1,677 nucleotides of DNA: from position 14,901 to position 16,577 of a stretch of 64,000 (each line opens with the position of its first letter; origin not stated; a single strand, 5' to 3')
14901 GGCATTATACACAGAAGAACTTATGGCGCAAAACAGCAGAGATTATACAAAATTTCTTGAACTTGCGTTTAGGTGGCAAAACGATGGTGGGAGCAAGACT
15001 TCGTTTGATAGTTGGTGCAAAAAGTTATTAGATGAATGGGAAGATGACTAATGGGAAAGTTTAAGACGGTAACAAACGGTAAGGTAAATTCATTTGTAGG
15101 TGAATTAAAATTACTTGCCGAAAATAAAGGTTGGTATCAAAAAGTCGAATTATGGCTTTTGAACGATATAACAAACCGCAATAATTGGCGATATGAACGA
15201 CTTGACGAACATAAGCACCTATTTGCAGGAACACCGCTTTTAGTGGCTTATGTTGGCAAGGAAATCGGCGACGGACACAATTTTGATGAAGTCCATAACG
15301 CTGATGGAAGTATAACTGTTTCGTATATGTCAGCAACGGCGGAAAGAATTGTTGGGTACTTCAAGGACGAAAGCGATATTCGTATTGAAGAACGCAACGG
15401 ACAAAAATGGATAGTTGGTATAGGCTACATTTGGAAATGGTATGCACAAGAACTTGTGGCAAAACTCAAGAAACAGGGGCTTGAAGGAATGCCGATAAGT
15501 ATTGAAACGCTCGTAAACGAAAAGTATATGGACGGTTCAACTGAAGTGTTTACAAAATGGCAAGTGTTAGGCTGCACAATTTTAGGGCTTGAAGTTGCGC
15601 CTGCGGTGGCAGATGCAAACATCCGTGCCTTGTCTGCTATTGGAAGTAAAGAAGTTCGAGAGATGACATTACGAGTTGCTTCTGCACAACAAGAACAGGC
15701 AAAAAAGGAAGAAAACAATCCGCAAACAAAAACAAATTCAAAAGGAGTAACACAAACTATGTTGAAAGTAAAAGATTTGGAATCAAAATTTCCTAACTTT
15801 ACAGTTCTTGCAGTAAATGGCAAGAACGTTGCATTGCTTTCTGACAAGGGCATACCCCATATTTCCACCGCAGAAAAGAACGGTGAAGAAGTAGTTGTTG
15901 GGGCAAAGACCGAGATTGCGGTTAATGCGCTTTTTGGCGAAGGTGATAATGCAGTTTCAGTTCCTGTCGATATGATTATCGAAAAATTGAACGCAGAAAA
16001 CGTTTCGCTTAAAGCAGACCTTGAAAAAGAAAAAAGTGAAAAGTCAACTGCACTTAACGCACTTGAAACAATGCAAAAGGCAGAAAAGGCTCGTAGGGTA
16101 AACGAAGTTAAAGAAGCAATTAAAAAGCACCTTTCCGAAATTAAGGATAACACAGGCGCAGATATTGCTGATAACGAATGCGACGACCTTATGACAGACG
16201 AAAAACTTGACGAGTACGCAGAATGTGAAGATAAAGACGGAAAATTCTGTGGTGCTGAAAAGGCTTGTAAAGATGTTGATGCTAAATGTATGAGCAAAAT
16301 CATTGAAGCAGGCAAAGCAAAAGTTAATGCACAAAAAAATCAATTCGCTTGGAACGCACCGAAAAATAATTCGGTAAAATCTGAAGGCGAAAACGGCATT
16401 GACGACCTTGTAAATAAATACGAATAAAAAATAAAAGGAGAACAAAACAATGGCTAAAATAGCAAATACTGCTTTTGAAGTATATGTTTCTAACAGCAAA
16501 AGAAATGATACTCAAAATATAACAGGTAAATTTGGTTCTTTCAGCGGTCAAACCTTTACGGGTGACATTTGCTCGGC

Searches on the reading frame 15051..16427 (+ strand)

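Call 9: search_protein_families(library=phrogs, proteins=[window:15051-16427:+], max_evalue=0.00001)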
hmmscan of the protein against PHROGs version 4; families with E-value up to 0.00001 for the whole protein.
window:15051-16427:+ (458 aa): 1 family
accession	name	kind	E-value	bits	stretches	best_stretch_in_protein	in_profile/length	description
phrog_3313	-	unknown function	6.5e-18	66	1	11-457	5-478/480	-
